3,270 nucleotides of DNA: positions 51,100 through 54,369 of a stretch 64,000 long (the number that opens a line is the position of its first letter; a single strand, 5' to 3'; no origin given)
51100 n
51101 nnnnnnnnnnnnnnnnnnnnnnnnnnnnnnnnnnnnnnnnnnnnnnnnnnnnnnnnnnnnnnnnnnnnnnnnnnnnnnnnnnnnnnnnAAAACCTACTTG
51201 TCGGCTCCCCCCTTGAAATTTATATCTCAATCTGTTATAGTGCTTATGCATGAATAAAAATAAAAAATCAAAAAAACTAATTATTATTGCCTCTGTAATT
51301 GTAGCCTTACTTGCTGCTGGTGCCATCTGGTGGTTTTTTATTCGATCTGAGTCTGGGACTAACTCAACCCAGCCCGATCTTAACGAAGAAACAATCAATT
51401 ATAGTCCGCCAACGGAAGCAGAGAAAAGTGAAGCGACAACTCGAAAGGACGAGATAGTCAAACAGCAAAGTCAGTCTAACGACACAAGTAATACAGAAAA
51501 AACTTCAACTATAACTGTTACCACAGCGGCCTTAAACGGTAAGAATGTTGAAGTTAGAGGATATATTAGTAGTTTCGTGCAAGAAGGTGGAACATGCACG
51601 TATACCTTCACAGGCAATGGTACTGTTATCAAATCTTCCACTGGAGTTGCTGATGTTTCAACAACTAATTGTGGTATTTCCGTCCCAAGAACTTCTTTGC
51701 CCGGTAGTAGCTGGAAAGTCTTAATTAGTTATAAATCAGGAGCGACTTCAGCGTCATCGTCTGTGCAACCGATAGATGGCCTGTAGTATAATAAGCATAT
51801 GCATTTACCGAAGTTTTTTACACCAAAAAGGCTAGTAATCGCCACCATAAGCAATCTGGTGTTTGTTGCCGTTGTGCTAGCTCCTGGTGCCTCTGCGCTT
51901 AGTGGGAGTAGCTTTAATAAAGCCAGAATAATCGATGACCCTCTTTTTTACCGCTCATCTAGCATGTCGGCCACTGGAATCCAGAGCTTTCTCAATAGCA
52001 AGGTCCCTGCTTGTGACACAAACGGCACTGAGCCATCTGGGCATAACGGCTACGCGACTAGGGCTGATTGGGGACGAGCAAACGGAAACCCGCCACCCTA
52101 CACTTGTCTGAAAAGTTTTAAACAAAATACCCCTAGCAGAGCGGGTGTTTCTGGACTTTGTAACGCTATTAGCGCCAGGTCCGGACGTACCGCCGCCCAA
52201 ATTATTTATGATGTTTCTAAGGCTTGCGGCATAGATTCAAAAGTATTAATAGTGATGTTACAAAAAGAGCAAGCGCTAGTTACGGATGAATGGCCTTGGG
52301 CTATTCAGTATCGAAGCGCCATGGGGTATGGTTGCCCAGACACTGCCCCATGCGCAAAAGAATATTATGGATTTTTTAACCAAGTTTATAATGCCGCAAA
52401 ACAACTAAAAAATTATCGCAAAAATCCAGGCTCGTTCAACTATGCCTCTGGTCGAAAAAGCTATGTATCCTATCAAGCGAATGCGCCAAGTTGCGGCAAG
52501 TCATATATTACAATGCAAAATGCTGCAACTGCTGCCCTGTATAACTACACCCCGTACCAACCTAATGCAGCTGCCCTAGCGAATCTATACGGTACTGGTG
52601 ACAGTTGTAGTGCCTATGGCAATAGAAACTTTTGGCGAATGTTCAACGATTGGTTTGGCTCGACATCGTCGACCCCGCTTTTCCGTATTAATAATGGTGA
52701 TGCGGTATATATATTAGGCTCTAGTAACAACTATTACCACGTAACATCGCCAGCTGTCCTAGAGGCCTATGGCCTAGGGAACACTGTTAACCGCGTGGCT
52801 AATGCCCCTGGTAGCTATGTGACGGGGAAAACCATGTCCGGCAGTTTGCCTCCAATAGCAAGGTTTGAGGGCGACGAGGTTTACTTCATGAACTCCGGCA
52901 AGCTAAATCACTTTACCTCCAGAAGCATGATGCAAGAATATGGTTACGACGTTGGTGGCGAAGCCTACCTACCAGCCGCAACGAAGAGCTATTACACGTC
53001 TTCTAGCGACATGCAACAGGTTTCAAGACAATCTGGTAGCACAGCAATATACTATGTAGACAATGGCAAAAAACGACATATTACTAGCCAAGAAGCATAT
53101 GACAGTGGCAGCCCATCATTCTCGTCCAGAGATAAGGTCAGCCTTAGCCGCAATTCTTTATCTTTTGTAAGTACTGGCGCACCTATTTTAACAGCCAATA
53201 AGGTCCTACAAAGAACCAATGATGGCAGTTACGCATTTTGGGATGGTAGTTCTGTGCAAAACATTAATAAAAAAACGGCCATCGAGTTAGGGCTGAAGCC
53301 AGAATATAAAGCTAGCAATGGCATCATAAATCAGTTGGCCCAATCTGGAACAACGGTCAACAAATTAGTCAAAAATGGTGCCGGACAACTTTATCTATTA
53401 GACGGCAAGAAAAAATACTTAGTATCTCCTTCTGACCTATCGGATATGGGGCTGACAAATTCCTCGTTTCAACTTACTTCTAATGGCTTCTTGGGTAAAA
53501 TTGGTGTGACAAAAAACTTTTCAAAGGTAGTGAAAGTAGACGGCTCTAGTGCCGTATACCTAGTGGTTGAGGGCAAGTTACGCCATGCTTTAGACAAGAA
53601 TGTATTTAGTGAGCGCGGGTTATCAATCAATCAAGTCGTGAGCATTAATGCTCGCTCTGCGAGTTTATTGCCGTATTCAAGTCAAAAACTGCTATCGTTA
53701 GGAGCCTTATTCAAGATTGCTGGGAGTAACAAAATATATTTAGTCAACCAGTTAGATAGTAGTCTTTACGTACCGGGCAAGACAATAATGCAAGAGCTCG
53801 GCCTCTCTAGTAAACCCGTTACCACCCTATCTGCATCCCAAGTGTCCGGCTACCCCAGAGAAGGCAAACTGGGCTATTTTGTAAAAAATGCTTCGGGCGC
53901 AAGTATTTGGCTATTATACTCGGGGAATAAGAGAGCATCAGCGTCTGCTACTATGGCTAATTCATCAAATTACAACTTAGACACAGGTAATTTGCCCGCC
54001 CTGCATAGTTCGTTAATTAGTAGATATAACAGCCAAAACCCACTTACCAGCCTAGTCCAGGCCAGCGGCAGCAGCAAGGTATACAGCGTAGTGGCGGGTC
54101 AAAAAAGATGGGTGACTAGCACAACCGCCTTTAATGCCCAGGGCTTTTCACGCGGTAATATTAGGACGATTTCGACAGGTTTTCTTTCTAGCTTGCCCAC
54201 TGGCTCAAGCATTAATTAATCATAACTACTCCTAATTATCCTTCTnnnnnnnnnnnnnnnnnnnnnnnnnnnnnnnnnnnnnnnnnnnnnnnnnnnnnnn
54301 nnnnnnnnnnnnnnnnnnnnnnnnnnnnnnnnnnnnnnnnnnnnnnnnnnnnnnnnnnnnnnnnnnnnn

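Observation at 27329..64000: About 37-kb contiguous envelope glycopolymer locus resembling streptococcal rhamnose-polysaccharide (RGP/GAC-type) logic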

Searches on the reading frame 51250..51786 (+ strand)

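Call 5: search_protein_families(library=pfam, proteins=[window:51250-51786:+])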
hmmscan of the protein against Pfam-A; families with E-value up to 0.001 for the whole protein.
window:51250-51786:+ (178 aa): 0 families

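Call 6: search_protein_families(library=pfam, proteins=[window:51250-51786:+], max_evalue=1)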
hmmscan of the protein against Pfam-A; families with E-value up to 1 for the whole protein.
window:51250-51786:+ (178 aa): 6 families
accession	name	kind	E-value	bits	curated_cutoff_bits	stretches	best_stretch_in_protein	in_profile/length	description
PF09716.15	ETRAMP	-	0.0093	16.4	29.1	1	1-28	44-71/81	Malarial early transcribed membrane protein (ETRAMP)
PF10814.13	CwsA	-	0.08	13.7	26.7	1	3-36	84-117/134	Cell wall synthesis protein CwsA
PF10434.14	MAM1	-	0.091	12.8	25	1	37-89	34-87/257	Monopolin complex protein MAM1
PF08552.16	Kei1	-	0.11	12.7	25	1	23-93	93-158/181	Inositolphosphorylceramide synthase subunit Kei1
PF11736.14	DUF3299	-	0.12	12.9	22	1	57-110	9-62/139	Protein of unknown function (DUF3299)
PF23751.1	Beta-prop_WDR11_1st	-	0.28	10.2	26.7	1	6-89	372-453/476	WDR11 first beta-propeller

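Call 10: search_protein_families(library=ncbifam, proteins=[window:51250-51786:+], max_evalue=0.01)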
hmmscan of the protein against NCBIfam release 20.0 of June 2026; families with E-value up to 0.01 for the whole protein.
window:51250-51786:+ (178 aa): 6 families
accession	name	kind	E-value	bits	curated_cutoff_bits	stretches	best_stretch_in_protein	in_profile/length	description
NF004285.1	PRK05696.1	equivalog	3.9e-05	23.5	179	1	3-48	14-54/171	flagellar basal body-associated protein FliL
NF009420.1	PRK12785.1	equivalog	0.00024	20.9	197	1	4-40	15-51/161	flagellar basal body-associated protein FliL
NF042931.1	SAG1386_EF1546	equivalog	0.0016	18.5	80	1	4-91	24-115/158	SAG1386/EF1546 family surface-associated protein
NF005435.1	PRK07021.1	equivalog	0.0022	17.9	131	1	3-40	3-42/157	flagellar basal body-associated protein FliL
NF038218.1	IcmG_DotF_IVB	equivalog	0.0025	17.5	200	1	2-108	44-142/266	type IVB secretion system protein IcmG/DotF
NF006283.1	PRK08455.1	equivalog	0.0032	17.1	187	1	3-66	12-77/182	flagellar basal body-associated protein FliL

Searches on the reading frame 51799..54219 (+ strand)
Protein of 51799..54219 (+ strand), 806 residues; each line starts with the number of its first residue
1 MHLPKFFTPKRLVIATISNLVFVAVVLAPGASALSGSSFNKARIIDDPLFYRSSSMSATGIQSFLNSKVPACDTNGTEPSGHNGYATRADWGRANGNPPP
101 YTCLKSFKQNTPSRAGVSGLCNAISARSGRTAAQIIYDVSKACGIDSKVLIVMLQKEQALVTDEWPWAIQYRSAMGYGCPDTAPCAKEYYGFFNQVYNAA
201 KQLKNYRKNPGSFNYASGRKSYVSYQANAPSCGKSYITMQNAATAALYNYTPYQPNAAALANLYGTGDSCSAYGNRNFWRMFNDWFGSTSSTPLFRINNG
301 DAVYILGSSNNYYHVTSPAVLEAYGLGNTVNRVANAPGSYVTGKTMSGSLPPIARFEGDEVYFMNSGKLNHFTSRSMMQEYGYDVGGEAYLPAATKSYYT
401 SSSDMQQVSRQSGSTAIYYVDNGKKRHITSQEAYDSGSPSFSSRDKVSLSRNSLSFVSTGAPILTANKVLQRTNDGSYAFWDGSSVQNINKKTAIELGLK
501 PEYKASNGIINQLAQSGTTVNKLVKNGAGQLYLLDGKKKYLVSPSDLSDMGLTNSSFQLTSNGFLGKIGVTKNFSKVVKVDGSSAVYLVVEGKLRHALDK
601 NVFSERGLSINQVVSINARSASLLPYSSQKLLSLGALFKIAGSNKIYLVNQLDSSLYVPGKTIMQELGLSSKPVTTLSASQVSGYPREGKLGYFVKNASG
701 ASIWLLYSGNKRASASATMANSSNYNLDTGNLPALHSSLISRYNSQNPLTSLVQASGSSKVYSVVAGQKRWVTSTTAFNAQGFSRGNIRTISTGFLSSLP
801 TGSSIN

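Call 5: search_protein_families(library=pfam, proteins=[window:51799-54219:+])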
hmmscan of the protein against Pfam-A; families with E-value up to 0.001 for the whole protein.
window:51799-54219:+ (806 aa): 0 families

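Call 6: search_protein_families(library=pfam, proteins=[window:51799-54219:+], max_evalue=1)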
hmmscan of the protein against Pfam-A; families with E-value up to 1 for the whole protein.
window:51799-54219:+ (806 aa): 1 family
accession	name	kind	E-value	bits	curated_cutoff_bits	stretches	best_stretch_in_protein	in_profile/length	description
PF08239.17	SH3_3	-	0.018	15.7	27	1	288-317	10-40/54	Bacterial SH3 domain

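Call 10: search_protein_families(library=ncbifam, proteins=[window:51799-54219:+], max_evalue=0.01)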
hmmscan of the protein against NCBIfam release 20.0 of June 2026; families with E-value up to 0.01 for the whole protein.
window:51799-54219:+ (806 aa): 0 families

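Call 27: find_homologous_proteins(query=window:51799-54219:+)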
Query window:51799-54219:+ (806 aa): 7432 proteins with E <= 0.001 among 8000 candidates; the best 120 are listed.
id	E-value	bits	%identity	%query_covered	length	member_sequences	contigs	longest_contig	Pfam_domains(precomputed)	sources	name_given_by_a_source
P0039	0.0e+0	1695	97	98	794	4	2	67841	-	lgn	-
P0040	0.0e+0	1622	89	100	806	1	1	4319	-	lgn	-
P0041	0.0e+0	1352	75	98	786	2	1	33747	-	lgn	-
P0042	1.9e-280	951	53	100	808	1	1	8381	-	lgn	-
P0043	1.2e-263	895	51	99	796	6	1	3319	-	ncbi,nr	ncbi:hypothetical protein KA047_03935 [Candidatus Saccharibacteria bacterium]|nr:hypothetical protei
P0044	1.5e-233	796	48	97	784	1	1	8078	-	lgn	-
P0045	2.4e-233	795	47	99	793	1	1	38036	-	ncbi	-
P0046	1.6e-229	782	46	99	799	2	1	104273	-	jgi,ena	-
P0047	9.9e-228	777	45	99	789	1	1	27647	-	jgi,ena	-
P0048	8.1e-218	744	46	98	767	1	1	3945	-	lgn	-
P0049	6.0e-217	741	46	95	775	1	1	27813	-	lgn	-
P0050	1.6e-215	736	47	97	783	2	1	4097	-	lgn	-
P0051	3.6e-214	732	46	96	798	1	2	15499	-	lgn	-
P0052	2.6e-212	726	43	98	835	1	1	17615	-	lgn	-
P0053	4.2e-211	722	45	96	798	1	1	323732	-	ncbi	ncbi:hypothetical protein BH09PAT4_BH09PAT4_03070 [soil metagenome]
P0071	2.6e-164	567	38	98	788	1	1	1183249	-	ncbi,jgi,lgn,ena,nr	ncbi:MAG TPA: hypothetical protein VD907_05935 [Verrucomicrobiae bacterium]|nr:hypothetical protein 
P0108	7.7e-133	463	34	99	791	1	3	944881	-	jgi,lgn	-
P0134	1.2e-123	432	33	99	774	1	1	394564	-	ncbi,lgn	-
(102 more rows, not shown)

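Call 36: find_encoding_contigs(protein=P0071, flank=10000, max_places=1)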
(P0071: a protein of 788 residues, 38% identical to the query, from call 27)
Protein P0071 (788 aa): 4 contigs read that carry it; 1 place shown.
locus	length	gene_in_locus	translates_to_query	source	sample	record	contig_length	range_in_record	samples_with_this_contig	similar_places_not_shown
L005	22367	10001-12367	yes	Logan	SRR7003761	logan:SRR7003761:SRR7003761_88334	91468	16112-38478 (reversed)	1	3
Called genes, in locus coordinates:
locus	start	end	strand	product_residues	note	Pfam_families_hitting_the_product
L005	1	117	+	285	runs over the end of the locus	PF01370:Epimerase, PF04321:RmlD_sub_bind, PF16363:GDP_Man_Dehyd (weak)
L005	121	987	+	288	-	PF00483:NTP_transferase, PF12804:NTP_transf_3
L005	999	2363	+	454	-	PF01262:AlaDh_PNT_C (faint), PF03446:NAD_binding_2, PF03721:UDPG_MGDP_dh_N, PF03807:F420_oxidored (faint), PF00984:UDPG_MGDP_dh, PF03720:UDPG_MGDP_dh_C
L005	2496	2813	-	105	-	-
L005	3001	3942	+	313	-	PF00535:Glycos_transf_2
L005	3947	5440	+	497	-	-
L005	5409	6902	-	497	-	PF09913:DUF2142 (faint)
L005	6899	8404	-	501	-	PF13231:PMT_2 (weak)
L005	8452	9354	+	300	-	PF03706:LPG_synthase_TM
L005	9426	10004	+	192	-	-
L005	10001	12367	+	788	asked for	-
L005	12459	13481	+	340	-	PF00535:Glycos_transf_2, PF10111:Glyco_tranf_2_2 (faint), PF13641:Glyco_tranf_2_3, PF13632:Glyco_trans_2_3 (weak)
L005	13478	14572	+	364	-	PF13439:Glyco_transf_4, PF20706:GT4-conflict, PF00534:Glycos_transf_1, PF13692:Glyco_trans_1_4, PF13524:Glyco_trans_1_2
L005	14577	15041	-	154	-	PF13083:KH_KhpA-B, PF01424:R3H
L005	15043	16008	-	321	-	PF02096:60KD_IMP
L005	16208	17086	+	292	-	-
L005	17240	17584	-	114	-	PF00825:Ribonuclease_P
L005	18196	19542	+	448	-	PF11638:DnaA_N, PF00308:Bac_DnaA, PF01695:IstB_IS21, PF00004:AAA (weak), PF08299:Bac_DnaA_C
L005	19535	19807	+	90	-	-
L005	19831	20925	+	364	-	PF00712:DNA_pol3_beta, PF02767:DNA_pol3_beta_2, PF02768:DNA_pol3_beta_3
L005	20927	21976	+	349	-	PF02463:SMC_N, PF13175:AAA_15, PF13476:AAA_23, PF13514:AAA_27 (weak), PF13304:AAA_21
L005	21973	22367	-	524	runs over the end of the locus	-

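Call 37: find_encoding_contigs(protein=P0108, flank=10000, max_places=1)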
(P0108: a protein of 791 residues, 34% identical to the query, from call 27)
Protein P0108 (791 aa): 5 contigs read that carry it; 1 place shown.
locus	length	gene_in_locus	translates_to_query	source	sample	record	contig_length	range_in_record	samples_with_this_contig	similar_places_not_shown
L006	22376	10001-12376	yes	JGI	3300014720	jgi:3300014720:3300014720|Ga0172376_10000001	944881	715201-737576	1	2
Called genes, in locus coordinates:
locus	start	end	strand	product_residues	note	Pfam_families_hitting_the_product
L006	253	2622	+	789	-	-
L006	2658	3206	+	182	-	-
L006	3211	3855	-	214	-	-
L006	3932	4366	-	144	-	-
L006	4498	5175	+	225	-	-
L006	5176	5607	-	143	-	-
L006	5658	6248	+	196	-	-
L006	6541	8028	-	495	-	PF01551:Peptidase_M23 (weak), PF01839:FG-GAP (faint), PF13517:FG-GAP_3 (weak)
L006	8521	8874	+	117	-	-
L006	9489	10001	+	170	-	-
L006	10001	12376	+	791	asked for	-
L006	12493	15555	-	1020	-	PF13506:Glyco_transf_21 (faint), PF00535:Glycos_transf_2, PF10111:Glyco_tranf_2_2, PF13641:Glyco_tranf_2_3, PF00535:Glycos_transf_2, PF13524:Glyco_trans_1_2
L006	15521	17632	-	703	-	PF00535:Glycos_transf_2, PF10111:Glyco_tranf_2_2, PF13641:Glyco_tranf_2_3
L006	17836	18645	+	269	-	PF04230:PS_pyruv_trans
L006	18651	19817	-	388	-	PF00005:ABC_tran, PF13476:AAA_23 (weak), PF14524:Wzt_C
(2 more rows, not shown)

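Call 38: find_encoding_contigs(protein=P0134, flank=10000, max_places=1)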
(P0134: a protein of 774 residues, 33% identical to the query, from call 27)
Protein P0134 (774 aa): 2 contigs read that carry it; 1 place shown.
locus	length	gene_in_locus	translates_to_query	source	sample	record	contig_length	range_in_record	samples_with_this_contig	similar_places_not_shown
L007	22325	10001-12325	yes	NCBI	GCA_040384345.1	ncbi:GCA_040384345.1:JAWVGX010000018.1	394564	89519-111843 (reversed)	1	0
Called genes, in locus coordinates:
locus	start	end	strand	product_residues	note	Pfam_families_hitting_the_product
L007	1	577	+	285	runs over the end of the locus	PF01370:Epimerase, PF04321:RmlD_sub_bind, PF16363:GDP_Man_Dehyd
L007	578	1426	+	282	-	PF00483:NTP_transferase, PF12804:NTP_transf_3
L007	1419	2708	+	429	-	PF03446:NAD_binding_2, PF03721:UDPG_MGDP_dh_N, PF00984:UDPG_MGDP_dh, PF03720:UDPG_MGDP_dh_C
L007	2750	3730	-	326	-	PF00535:Glycos_transf_2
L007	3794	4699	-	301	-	PF00535:Glycos_transf_2, PF13641:Glyco_tranf_2_3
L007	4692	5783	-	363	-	PF02350:Epimerase_2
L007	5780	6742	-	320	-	PF03706:LPG_synthase_TM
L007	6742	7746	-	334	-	PF00535:Glycos_transf_2, PF13641:Glyco_tranf_2_3 (weak)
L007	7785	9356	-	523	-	-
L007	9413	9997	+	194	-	-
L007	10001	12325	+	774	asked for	-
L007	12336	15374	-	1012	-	PF00535:Glycos_transf_2, PF10111:Glyco_tranf_2_2, PF13641:Glyco_tranf_2_3, PF00535:Glycos_transf_2 (weak), PF13524:Glyco_trans_1_2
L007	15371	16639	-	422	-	-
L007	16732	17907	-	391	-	PF00005:ABC_tran, PF13304:AAA_21 (faint), PF14524:Wzt_C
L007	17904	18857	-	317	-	PF00535:Glycos_transf_2, PF10111:Glyco_tranf_2_2, PF13641:Glyco_tranf_2_3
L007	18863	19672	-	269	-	PF01061:ABC2_membrane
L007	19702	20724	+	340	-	PF00535:Glycos_transf_2, PF13641:Glyco_tranf_2_3 (weak), PF13632:Glyco_trans_2_3 (weak)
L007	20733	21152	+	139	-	PF04138:GtrA_DPMS_TM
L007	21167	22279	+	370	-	PF13579:Glyco_trans_4_4 (weak), PF13439:Glyco_transf_4 (weak), PF20706:GT4-conflict (weak), PF00534:Glycos_transf_1, PF13692:Glyco_trans_1_4, PF13524:Glyco_trans_1_2 (weak)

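Call 43: predict_structure(alignment_id=A2)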
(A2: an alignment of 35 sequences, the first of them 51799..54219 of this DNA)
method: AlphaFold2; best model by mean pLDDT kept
length: 806 residues; sequences in the alignment: 35
mean_pLDDT: 89.3   pTM: 0.65
mean pLDDT of the five models: 89.3, 88.9, 88.2, 85.9, 84.7
residues with pLDDT >= 90: 591; 70-90: 174; 50-70: 8; < 50: 33
segments of 3 or more residues with pLDDT < 50: 1-33
pLDDT, mean of each block of 10 residues (from residue 1): 33 37 32 66 90 86 92 94 94 93 95 93 95 97 95 93 92 85 74 94 94 92 80 87 94 84 76 85 86 89 91 95 93 83 91 93 97 96 94 88 96 95 96 94 96 95 96 96 95 94 96 92 95 95 94 94 93 95 94 93 91 92 93 93 93 91 85 85 92 90 91 94 92 91 93 92 95 94 93 92 94
secondary structure, 60 per line:
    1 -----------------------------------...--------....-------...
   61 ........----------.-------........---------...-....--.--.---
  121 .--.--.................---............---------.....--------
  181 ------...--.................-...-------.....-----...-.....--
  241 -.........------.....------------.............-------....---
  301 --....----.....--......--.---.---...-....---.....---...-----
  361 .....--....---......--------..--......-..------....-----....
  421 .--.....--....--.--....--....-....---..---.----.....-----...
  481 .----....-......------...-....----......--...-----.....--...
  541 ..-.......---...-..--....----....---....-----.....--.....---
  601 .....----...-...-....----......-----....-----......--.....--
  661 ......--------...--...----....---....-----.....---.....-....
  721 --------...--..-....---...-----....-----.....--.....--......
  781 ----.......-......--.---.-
elements in order (helices of 4 or more, strands of 3 or more residues): H47-50 H58-68 H88-94 E108-111 E127-131 H132-143 H147-158 H168-172 H192-208 E220-224 E234-238 H242-250 H257-261 H274-286 E294-297 E303-306 E311-315 H318-323 E334-336 H338-341 E345-349 E353-355 E361-365 E368-371 H375-380 H393-398 E408-411 E417-421 E424-428 H431-434 E446-449 H451-454 E468-472 E478-481 E486-489 H491-496 E503-505 H507-510 E515-520 E523-525 E531-535 E538-542 H544-550 H562-565 E570-573 E577-580 E586-590 E593-597 H601-605 E614-616 H618-621 E626-631 E637-640 E646-651 E654-658 H661-666 E675-677 E687-690 E694-697 E703-707 E711-715 H717-720 H737-740 E744-746 E752-755 E761-765 E768-772 H775-780 E788-791 H793-798

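Call 45: fold_search(model_id=the predicted structure, library=pdb)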
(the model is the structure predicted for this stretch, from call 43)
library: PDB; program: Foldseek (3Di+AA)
matches with E <= 10: 192; with E <= 0.001: 10
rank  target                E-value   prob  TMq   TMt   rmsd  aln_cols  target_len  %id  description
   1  7np7_B1               2.2e-07  1.00  0.09  0.13  36.2       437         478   14  Structure of an intact ESX-5 inner membrane complex, Composite C1 model (released 2021-06-02)
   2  7nps_B1               6.4e-07  1.00  0.09  0.15  36.3       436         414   14  Structure of the periplasmic assembly from the ESX-5 inner membrane complex, C1 model (released 2021-05-26)
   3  3x3n                  1.5e-06  0.99  0.09  0.16  49.2       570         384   11  Crystal structure of EccB1 of Mycobacterium tuberculosis in spacegroup P21 (released 2015-12-09)
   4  5ebc                  2.0e-06  0.99  0.08  0.14  34.3       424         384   13  Crystal structure of EccB1 of Mycobacterium tuberculosis in spacegroup P21 (state III) (released 2016-02-17)
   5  7nps_B4               3.3e-06  0.99  0.09  0.16  36.9       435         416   15  Structure of the periplasmic assembly from the ESX-5 inner membrane complex, C1 model (released 2021-05-26)
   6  7np7_B4               5.4e-06  0.99  0.09  0.14  37.4       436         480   14  Structure of an intact ESX-5 inner membrane complex, Composite C1 model (released 2021-06-02)
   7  5ebd                  6.7e-06  0.99  0.09  0.16  34.8       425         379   12  Crystal structure of EccB1 of Mycobacterium tuberculosis in spacegroup P21 (state IV) (released 2016-02-17)
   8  3x3m                  6.7e-06  0.99  0.09  0.16  35.2       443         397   11  Crystal structure of EccB1 of Mycobacterium tuberculosis in spacegroup P212121 (released 2015-12-09)
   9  4kk7                  2.0e-05  0.92  0.08  0.14  34.2       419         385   13  Structure of EccB1 from the type VII (ESX-1) secretion system of Mycobacterium tuberculosis. (released 2013-06-19)
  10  5cyu                  6.0e-05  0.84  0.09  0.16  41.8       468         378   10  Structure of the soluble domain of EccB1 from the Mycobacterium smegmatis ESX-1 secretion system. (released 2015-08-12)
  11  6sgy_A                1.7e-03  0.35  0.07  0.13  34.0       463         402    8  Structure of EccB3 dimer from the ESX-3 core complex (released 2019-10-09)
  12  1qjs_A                1.5e-02  0.08  0.06  0.10  32.5       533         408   10  mammalian blood serum haemopexin glycosylated-native protein and in complex with its ligand haem (released 2000-02-03)
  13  9y6s_7K               6.8e-02  0.04  0.07  0.05  25.5       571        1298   10  96-nm repeat of the Leishmania tarentolae doublet microtubule (released 2025-12-17)
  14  1qhu                  7.2e-02  0.06  0.08  0.11  21.7       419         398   12  MAMMALIAN BLOOD SERUM HAEMOPEXIN DEGLYCOSYLATED AND IN COMPLEX WITH ITS LIGAND HAEM (released 1999-10-06)
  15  3c7x                  8.5e-02  0.09  0.05  0.13  18.6       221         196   11  Hemopexin-like domain of matrix metalloproteinase 14 (released 2009-02-10)
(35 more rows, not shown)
